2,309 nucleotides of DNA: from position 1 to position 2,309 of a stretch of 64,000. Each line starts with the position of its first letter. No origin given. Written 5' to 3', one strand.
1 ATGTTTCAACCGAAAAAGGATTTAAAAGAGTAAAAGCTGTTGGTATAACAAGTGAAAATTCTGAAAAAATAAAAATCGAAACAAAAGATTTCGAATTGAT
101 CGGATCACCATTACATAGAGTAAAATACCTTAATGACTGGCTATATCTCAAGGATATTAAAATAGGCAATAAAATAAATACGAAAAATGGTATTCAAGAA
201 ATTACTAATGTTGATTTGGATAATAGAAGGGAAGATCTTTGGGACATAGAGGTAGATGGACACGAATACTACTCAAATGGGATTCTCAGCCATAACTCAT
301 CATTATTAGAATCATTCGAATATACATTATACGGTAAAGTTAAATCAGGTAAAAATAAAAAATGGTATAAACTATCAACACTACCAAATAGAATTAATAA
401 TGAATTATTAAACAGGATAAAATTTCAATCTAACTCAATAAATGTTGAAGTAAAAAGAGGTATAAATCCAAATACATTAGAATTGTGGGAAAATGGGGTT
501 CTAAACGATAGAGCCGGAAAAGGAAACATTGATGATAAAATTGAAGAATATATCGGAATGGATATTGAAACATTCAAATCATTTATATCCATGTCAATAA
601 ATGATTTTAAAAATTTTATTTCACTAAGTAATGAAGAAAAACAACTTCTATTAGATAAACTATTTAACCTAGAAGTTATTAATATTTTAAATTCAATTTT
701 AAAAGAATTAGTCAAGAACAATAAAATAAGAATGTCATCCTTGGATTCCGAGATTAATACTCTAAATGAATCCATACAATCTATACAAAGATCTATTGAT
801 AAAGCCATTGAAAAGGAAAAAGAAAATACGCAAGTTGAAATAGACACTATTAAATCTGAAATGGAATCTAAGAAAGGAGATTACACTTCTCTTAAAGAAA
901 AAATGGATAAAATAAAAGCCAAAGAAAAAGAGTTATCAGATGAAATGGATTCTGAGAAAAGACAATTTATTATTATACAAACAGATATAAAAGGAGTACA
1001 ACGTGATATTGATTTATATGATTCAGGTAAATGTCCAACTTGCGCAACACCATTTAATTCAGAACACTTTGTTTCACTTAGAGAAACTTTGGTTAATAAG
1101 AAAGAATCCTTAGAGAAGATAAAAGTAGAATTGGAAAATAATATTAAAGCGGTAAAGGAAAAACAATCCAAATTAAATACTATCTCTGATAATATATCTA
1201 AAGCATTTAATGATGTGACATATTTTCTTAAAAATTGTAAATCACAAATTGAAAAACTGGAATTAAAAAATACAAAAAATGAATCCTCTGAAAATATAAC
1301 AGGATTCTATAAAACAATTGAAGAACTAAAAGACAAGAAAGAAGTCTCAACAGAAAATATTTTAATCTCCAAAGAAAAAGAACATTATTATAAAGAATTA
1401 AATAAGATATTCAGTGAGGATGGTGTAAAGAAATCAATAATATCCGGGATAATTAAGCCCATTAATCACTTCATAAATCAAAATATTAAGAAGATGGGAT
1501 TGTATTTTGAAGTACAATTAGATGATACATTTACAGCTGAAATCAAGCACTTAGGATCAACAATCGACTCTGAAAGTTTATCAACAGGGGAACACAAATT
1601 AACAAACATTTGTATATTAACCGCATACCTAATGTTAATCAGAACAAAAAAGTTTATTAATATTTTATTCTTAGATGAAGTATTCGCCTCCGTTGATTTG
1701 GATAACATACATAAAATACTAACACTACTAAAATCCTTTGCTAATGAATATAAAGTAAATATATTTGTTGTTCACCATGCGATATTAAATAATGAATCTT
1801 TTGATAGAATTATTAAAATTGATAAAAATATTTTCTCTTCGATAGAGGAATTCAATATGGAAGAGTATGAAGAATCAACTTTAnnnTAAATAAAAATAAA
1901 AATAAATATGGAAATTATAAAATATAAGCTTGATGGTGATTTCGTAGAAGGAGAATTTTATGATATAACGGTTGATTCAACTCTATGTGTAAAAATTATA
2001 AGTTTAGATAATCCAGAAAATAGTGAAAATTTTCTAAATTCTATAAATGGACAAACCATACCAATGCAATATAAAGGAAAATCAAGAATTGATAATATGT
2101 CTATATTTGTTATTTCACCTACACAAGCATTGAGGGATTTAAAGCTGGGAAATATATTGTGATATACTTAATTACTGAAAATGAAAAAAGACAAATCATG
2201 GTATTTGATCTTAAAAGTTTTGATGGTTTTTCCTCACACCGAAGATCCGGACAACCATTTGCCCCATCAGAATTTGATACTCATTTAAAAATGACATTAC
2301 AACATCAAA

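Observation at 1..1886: Intein splitting the Walker-A P-loop of the gp46/SbcC recombination ATPase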

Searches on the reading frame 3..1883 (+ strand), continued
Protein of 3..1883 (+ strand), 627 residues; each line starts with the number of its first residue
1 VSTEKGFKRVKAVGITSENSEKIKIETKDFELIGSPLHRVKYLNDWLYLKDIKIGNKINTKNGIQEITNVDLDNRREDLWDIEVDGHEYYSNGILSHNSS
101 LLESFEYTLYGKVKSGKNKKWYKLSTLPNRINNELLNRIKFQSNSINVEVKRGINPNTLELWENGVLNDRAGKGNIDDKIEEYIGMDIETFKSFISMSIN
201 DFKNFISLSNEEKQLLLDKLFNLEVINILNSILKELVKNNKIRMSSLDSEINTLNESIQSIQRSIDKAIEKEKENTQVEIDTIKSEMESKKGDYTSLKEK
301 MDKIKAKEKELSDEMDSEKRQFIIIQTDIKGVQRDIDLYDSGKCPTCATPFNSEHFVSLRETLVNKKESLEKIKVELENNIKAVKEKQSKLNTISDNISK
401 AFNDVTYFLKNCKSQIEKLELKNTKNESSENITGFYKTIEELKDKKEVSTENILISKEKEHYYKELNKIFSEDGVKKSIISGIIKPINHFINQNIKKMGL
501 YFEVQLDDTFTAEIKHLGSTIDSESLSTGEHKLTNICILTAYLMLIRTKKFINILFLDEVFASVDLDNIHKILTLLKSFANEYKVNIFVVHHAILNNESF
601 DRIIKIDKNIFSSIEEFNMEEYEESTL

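Call 92: find_encoding_contigs(protein=P0002, flank=5000, max_places=2)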
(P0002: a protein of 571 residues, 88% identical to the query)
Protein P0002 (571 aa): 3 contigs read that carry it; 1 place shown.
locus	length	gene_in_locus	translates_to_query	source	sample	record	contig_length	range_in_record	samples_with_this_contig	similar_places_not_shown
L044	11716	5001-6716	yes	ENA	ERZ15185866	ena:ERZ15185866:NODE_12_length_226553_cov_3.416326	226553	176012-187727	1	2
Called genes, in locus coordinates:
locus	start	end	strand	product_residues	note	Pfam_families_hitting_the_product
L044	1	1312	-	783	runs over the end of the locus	-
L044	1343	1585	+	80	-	-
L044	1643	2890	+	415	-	PF04389:Peptidase_M28 (faint)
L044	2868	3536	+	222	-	-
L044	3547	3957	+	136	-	-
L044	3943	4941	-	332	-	PF13673:Acetyltransf_10 (faint), PF00583:Acetyltransf_1, PF13508:Acetyltransf_7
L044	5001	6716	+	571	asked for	PF02463:SMC_N (weak), PF13476:AAA_23, PF13304:AAA_21 (faint), PF02463:SMC_N (weak), PF13558:SbcC_Walker_B (weak)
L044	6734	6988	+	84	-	-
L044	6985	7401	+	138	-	-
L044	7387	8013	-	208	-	PF01223:Endonuclease_NS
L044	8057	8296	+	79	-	-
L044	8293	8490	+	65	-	PF01165:Ribosomal_S21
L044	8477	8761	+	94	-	-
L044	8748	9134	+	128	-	-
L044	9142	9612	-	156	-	-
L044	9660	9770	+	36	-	PF00226:DnaJ (weak)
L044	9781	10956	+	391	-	PF05265:DUF723, PF14311:DUF4379 (faint), PF05265:DUF723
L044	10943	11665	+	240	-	PF00226:DnaJ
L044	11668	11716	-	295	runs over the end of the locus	-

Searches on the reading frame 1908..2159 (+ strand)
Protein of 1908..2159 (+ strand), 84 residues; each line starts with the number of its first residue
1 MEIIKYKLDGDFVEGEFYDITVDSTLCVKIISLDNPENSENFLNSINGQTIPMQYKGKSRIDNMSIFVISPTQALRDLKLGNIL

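Call 25: find_encoding_contigs(protein=window:1908-2159:+, flank=8000, max_places=5)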
Protein window:1908-2159:+ (84 aa): 7 contigs read that carry it; 5 places shown.
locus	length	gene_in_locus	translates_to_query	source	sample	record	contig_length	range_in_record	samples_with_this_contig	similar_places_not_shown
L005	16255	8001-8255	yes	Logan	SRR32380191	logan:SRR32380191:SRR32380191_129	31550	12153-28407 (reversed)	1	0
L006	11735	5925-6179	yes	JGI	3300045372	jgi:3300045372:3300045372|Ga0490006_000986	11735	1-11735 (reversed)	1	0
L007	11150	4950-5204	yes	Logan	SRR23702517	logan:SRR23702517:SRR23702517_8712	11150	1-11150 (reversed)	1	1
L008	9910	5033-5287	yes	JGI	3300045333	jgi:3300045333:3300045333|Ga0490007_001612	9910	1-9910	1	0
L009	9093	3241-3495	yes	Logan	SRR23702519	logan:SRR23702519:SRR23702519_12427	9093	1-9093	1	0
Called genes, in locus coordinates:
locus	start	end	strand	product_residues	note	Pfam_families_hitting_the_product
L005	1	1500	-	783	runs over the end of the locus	-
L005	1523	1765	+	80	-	-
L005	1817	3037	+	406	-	PF04389:Peptidase_M28 (weak)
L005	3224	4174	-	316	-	PF00583:Acetyltransf_1, PF13673:Acetyltransf_10 (weak), PF13508:Acetyltransf_7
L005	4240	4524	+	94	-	-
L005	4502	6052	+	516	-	-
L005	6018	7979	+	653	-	PF02463:SMC_N (weak), PF13558:SbcC_Walker_B (weak)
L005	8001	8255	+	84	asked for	-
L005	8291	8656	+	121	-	-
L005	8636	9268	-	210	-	PF01223:Endonuclease_NS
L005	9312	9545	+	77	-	-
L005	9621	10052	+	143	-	-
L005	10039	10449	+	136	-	-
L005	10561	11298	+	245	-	PF00226:DnaJ, PF00684:DnaJ_CXXCXGXG (faint)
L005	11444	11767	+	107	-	-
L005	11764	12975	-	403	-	-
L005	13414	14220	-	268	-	-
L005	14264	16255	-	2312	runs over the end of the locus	-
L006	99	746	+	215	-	-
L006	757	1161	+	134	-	-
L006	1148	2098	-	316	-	PF00583:Acetyltransf_1, PF13673:Acetyltransf_10 (weak), PF13508:Acetyltransf_7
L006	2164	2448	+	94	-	-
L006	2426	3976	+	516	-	-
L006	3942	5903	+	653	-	PF02463:SMC_N (weak), PF13558:SbcC_Walker_B (weak)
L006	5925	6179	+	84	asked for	-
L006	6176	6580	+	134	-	-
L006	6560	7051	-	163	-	PF01223:Endonuclease_NS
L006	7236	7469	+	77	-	-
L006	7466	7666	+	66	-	PF01165:Ribosomal_S21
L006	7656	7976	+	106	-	-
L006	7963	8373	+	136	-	-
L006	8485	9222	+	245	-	PF00226:DnaJ, PF00684:DnaJ_CXXCXGXG (faint)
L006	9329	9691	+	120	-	-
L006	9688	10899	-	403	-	-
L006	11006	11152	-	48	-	-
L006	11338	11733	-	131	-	?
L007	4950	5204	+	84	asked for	-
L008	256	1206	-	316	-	PF00583:Acetyltransf_1, PF13673:Acetyltransf_10 (weak), PF13508:Acetyltransf_7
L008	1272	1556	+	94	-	-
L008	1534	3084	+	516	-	-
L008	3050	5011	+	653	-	PF02463:SMC_N (weak), PF13558:SbcC_Walker_B (weak)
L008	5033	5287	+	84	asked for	-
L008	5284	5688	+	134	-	-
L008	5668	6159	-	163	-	PF01223:Endonuclease_NS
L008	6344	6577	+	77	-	-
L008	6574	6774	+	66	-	PF01165:Ribosomal_S21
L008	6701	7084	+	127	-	-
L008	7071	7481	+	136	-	-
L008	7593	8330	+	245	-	PF00226:DnaJ, PF00684:DnaJ_CXXCXGXG (faint)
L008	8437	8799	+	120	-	-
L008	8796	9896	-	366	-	-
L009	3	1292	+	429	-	?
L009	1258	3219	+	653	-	PF02463:SMC_N (weak), PF13558:SbcC_Walker_B (weak)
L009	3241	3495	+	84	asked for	-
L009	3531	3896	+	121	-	-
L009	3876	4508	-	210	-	PF01223:Endonuclease_NS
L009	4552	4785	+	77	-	-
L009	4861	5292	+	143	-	-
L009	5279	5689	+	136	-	-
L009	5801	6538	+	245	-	PF00226:DnaJ, PF00684:DnaJ_CXXCXGXG (faint)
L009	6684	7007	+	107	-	-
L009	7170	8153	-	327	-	-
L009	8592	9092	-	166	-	?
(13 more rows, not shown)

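Call 32: search_protein_families(library=phrogs, proteins=[L005:4502-6049:+, L005:4240-4521:+], max_evalue=0.1)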
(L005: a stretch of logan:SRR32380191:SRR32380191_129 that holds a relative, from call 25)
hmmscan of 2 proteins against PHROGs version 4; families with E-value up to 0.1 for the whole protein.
L005:4502-6049:+ (516 aa): 0 families

L005:4240-4521:+ (94 aa): 2 families
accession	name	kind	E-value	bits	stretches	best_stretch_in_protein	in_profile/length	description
phrog_293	-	moron, auxiliary metabolic gene and host takeover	0.0031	16.5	1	11-44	143-179/1058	ABC transporter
phrog_77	-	DNA, RNA and nucleotide metabolism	0.073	12.5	1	1-43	296-335/967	SbcC-like subunit of palindrome specific endonuclease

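Call 33: search_solved_structures(query=L005:4502-6049:+, max_evalue=10, show_alignments=3)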
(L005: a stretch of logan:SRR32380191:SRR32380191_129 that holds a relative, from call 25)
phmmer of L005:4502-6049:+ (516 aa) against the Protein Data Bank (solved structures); distinct sequences matched with E-value up to 10: 4.
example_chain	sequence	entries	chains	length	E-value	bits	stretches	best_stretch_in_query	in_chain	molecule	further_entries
7ab4_B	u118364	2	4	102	0.78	11.9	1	231-283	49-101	Couple_hipA domain-containing protein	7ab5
7ab3_B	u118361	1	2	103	0.8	11.9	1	232-283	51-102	Couple_hipA domain-containing protein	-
1vf6_A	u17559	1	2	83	0.91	11.7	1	376-430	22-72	PALS1-associated tight junction protein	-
8e1z_A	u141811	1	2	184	8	8.6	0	406-487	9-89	Ookinete surface protein Pfs28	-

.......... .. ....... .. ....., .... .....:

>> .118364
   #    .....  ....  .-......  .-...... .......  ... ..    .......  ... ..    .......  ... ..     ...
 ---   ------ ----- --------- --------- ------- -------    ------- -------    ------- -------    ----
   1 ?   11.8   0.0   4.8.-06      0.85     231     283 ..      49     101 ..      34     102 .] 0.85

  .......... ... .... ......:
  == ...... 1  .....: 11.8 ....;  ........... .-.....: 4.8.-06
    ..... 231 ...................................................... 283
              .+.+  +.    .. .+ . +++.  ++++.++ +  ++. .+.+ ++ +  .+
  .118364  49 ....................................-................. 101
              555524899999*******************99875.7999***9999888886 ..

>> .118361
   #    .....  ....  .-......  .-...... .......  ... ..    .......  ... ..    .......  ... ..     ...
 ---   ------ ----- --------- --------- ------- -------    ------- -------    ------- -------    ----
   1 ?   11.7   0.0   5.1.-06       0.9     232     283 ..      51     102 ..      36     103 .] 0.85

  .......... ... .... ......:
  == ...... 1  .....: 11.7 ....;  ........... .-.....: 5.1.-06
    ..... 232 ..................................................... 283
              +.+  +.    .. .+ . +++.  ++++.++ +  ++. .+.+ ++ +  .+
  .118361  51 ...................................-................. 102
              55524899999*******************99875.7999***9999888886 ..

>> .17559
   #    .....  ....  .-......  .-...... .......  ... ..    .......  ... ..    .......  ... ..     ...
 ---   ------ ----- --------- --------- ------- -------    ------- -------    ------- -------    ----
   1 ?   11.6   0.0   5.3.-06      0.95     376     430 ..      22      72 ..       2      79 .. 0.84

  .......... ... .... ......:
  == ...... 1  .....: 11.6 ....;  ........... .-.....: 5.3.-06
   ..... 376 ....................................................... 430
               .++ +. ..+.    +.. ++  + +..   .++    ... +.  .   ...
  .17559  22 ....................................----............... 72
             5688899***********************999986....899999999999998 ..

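Call 36: find_homologous_proteins(query=L005:4502-6049:+)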
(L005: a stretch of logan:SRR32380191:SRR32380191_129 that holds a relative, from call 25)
Query L005:4502-6049:+ (516 aa): 135 proteins with E <= 0.001 among 8000 candidates; the best 120 are listed.
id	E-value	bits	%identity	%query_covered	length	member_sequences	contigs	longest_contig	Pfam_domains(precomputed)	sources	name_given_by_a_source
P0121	0.0e+0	1151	100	100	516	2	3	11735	-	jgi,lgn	jgi:hypothetical protein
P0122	2.8e-276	936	80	100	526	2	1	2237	-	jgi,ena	-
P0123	8.8e-276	934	81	100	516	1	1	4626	-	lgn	-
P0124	4.0e-272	922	79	100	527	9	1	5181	-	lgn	-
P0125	7.1e-271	918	78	100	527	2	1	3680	-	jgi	-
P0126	5.8e-267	905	78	100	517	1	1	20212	-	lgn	-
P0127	6.6e-261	885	76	100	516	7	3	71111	-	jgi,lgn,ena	jgi:hypothetical protein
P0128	8.8e-208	710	63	98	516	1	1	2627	-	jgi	jgi:hypothetical protein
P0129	7.9e-204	697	61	98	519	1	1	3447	-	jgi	jgi:hypothetical protein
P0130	5.2e-203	694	61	98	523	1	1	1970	-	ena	-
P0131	1.1e-200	686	61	98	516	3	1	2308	-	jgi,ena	jgi:hypothetical protein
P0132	1.4e-199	683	61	98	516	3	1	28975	-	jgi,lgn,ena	-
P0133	2.2e-198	679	61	100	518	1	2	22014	-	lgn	-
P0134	3.5e-196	671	60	98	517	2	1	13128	-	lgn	-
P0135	6.3e-187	641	58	98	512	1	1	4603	-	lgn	-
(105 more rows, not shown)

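Call 38: search_protein_families(library=pfam, alignment_id=A1, max_evalue=0.01)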
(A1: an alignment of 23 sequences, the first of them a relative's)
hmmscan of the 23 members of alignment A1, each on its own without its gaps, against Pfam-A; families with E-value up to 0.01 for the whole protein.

A. member 1, P0121 (516 aa): 0 families

B. families by the number of members that match (of 23 scanned): 8 families
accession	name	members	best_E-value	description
PF04480.18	DUF559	4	1.3e-08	Protein of unknown function (DUF559)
PF18741.7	MTES_1575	4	6.9e-07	REase_MTES_1575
PF23320.1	Zn_SUZ12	1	0.00046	Polycomb protein SUZ12-like, Zn domain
PF13419.12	HAD_2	1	0.0025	Haloacid dehalogenase-like hydrolase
PF13285.11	DUF4073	1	0.004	Domain of unknown function (DUF4073)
PF03852.21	Vsr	1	0.0055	DNA mismatch endonuclease Vsr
PF03861.19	ANTAR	1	0.0076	ANTAR domain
PF07152.18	YaeQ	1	0.0077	YaeQ protein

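Call 39: search_solved_structures(query=A1, max_evalue=1, show_alignments=2)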
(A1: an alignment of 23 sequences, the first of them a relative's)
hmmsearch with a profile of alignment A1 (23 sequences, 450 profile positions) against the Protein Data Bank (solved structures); distinct sequences matched with E-value up to 1: 0.

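Call 60: predict_structure(alignment_id=A3)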
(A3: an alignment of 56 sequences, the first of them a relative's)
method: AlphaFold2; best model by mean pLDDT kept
length: 516 residues; sequences in the alignment: 56
mean_pLDDT: 87.2   pTM: 0.38
mean pLDDT of the five models: 87.2, 85.9, 84.9, 84.4, 83.2
residues with pLDDT >= 90: 259; 70-90: 230; 50-70: 23; < 50: 4
segments of 3 or more residues with pLDDT < 50: 514-516
pLDDT, mean of each block of 10 residues (from residue 1): 88 95 94 92 94 88 92 86 88 96 96 97 97 96 94 91 91 90 84 88 91 80 55 79 85 75 87 85 86 89 91 70 81 88 85 95 87 83 90 81 75 83 90 91 91 90 90 91 92 92 84 49
secondary structure, 60 per line:
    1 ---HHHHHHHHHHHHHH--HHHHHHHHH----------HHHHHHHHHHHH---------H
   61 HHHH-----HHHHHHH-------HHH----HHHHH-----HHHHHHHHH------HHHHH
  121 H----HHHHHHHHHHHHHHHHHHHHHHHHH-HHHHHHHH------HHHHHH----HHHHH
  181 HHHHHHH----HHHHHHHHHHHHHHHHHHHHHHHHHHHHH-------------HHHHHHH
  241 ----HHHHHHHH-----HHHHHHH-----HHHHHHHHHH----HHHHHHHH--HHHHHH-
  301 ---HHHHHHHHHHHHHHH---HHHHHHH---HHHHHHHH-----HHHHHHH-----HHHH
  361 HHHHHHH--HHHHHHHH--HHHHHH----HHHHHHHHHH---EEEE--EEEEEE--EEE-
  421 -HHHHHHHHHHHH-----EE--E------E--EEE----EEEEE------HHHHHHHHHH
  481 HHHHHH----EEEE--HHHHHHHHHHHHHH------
elements in order: H4-17 H20-28 H39-50 H60-64 H70-76 H91-95 H101-109 H116-121 H126-150 H152-159 H166-171 H176-187 H192-220 H234-240 H245-252 H258-264 H270-279 H284-291 H294-299 H304-318 H322-328 H332-339 H345-351 H357-367 H370-377 H380-385 H390-399 E403-406 E409-414 E417-419 H422-433 E453-455 E460-464 H471-486 E491-494 H497-510

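Call 62: fold_search(model_id=the predicted structure, library=pdb)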
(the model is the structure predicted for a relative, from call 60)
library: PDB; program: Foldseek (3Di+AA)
matches with E <= 10: 68; with E <= 0.001: 0
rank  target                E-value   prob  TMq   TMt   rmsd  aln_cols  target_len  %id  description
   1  9i05_Xl               2.5e-01  0.21  0.14  0.16  36.9       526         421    9  Cryo-EM structure of the large subunit of the mitochondrial ribosome from Toxoplasma gondii (released 2025-06-11)
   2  9g6k_L9               2.8e-01  0.23  0.13  0.14  23.3       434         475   10  LSU structure derived from the LSU sample of the mitoribosome from T. gondii. (released 2024-12-11)
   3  8ro2_I                3.2e-01  0.08  0.10  0.08  25.3       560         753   13  Integrative Structure of the human intron lariat Spliceosome (ILS'') (released 2024-09-18)
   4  9i05_Xg               6.4e-01  0.14  0.12  0.13  23.1       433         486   10  Cryo-EM structure of the large subunit of the mitochondrial ribosome from Toxoplasma gondii (released 2025-06-11)
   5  3r3p_B                8.8e-01  0.97  0.14  0.63   4.2       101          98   20  Homing Endonuclease I-Bth0305I Catalytic Domain (released 2011-10-05)
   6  3r3p_A                9.7e-01  0.97  0.14  0.62   4.1        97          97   21  Homing Endonuclease I-Bth0305I Catalytic Domain (released 2011-10-05)
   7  9i05_Xr               9.7e-01  0.21  0.15  0.16  21.0       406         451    7  Cryo-EM structure of the large subunit of the mitochondrial ribosome from Toxoplasma gondii (released 2025-06-11)
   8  9g6k_Li               9.7e-01  0.20  0.14  0.15  21.8       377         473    8  LSU structure derived from the LSU sample of the mitoribosome from T. gondii. (released 2024-12-11)
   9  9i05_Xi               1.1e+00  0.08  0.09  0.10  22.4       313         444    9  Cryo-EM structure of the large subunit of the mitochondrial ribosome from Toxoplasma gondii (released 2025-06-11)
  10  9l5t_I                1.1e+00  0.07  0.12  0.10  21.5       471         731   12  Cryo-EM structure of the thermophile spliceosome (state B*Q2) (released 2025-03-12)
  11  6q6g_Y                1.1e+00  0.06  0.09  0.09  32.0       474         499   10  Cryo-EM structure of the APC/C-Cdc20-Cdk2-cyclinA2-Cks2 complex, the D1 box class (released 2019-09-11)
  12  4gpk_A                1.5e+00  0.08  0.10  0.13  25.9       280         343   12  Crystal structure of NprR in complex with its cognate peptide NprX (released 2013-07-03)
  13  8asw_A                1.7e+00  0.06  0.11  0.07  23.6       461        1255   13  Cryo-EM structure of yeast Elp123 in complex with alanine tRNA (released 2022-12-07)
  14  4m57                  2.3e+00  0.03  0.08  0.06  28.2       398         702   10  Crystal structure of the pentatricopeptide repeat protein PPR10 from maize (released 2013-10-30)
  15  7bii_A                2.4e+00  0.02  0.09  0.04  27.8       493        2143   12  Crystal structure of Nematocida HUWE1 (released 2021-07-28)
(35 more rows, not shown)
